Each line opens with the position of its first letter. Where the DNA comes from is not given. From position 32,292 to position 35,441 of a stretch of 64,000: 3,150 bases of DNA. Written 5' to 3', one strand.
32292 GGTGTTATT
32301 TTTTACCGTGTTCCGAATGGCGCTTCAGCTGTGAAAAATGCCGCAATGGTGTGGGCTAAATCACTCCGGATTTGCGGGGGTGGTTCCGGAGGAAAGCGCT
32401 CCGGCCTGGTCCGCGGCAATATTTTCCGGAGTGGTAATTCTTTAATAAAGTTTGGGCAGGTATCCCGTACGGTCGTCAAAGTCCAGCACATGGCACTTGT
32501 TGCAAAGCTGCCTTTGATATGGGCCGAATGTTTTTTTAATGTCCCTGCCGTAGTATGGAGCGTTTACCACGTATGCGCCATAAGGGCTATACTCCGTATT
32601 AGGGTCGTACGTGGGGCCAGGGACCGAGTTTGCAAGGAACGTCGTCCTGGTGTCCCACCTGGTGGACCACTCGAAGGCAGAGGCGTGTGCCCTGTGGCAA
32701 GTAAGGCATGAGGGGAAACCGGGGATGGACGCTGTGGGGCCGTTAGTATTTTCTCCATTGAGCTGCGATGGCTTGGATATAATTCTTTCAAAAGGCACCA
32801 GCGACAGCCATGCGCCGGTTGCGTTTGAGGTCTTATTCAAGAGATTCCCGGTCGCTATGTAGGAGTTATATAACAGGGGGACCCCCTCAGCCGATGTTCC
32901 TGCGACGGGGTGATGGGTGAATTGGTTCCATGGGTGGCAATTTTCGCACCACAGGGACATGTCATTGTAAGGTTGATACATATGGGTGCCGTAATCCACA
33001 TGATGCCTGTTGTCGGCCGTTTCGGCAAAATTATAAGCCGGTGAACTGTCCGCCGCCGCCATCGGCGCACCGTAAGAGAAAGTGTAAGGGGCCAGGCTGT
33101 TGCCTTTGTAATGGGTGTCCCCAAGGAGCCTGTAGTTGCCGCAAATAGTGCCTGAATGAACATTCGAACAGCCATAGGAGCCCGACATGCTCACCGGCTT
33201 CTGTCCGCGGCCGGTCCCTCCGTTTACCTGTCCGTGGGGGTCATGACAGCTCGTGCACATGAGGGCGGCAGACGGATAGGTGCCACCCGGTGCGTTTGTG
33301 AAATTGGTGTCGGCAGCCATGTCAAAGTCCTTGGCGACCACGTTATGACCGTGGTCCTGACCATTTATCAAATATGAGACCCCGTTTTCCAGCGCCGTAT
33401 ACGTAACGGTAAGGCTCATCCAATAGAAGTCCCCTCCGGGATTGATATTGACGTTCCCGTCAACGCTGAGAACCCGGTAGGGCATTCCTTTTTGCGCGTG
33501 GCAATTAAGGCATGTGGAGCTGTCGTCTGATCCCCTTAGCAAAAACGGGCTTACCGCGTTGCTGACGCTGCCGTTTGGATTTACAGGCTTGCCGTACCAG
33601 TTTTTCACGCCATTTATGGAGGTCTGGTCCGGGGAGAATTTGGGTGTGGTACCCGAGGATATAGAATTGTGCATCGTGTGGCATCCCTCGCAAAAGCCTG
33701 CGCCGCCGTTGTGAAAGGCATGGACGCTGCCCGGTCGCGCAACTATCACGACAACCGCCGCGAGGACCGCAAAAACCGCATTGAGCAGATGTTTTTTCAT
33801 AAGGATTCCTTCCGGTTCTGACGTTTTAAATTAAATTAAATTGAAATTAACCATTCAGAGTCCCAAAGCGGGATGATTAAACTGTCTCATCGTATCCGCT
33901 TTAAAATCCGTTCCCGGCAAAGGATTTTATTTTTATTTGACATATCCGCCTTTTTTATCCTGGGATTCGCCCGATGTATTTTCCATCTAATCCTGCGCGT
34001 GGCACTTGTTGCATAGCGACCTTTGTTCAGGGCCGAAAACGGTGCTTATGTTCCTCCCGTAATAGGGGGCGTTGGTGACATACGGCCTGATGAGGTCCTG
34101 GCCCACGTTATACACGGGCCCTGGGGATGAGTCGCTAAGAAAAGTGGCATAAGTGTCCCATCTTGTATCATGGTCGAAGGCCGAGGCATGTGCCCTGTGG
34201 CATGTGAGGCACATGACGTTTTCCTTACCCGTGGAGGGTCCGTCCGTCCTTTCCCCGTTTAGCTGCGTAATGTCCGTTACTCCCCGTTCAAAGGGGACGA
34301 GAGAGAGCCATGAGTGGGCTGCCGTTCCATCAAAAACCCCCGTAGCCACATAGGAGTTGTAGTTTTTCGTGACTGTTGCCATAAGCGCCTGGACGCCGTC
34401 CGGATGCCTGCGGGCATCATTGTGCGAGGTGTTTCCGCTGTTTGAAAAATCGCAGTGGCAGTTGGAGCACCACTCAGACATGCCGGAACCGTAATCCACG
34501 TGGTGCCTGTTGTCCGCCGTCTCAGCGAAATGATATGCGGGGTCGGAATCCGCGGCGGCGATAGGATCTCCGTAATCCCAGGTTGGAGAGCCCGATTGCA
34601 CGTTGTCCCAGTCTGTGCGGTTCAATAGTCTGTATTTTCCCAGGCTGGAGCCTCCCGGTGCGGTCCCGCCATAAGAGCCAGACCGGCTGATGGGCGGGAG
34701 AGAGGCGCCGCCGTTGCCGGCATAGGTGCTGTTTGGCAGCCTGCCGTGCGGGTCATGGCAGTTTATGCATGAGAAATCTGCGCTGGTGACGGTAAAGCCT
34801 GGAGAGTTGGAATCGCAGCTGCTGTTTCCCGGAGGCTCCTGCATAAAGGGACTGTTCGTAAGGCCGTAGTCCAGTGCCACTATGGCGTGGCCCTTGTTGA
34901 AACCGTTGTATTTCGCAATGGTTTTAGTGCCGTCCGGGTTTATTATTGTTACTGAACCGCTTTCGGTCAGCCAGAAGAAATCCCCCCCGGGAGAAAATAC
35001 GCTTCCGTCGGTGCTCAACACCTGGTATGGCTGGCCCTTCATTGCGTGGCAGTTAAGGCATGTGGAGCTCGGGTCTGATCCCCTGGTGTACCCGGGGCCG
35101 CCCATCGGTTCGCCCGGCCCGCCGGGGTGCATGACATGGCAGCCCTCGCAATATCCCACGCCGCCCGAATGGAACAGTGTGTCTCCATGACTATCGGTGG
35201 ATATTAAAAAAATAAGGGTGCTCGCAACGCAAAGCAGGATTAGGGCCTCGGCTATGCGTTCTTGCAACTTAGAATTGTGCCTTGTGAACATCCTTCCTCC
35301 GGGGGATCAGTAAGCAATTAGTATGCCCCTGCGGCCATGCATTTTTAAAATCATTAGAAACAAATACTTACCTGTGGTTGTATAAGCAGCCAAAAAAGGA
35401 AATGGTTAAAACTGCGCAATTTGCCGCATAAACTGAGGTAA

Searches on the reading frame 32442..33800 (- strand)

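Call 31: search_protein_families(library=pfam, max_evalue=0.000001, proteins=[window:32442-33800:-])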
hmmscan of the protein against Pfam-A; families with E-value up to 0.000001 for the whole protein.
window:32442-33800:- (452 aa): 1 family
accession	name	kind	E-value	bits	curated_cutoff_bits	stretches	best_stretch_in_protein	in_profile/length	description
PF09699.15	Paired_CXXCH_1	-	1.1e-10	41.5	20.6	0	180-194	7-21/41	Doubled CXXCH motif (Paired_CXXCH_1)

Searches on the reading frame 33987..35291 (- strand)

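Call 31: search_protein_families(library=pfam, max_evalue=0.000001, proteins=[window:33987-35291:-])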
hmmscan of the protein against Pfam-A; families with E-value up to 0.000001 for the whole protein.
window:33987-35291:- (434 aa): 1 family
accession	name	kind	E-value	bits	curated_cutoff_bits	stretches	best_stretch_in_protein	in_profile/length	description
PF09699.15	Paired_CXXCH_1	-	3.1e-08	33.6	20.6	0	360-374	8-22/41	Doubled CXXCH motif (Paired_CXXCH_1)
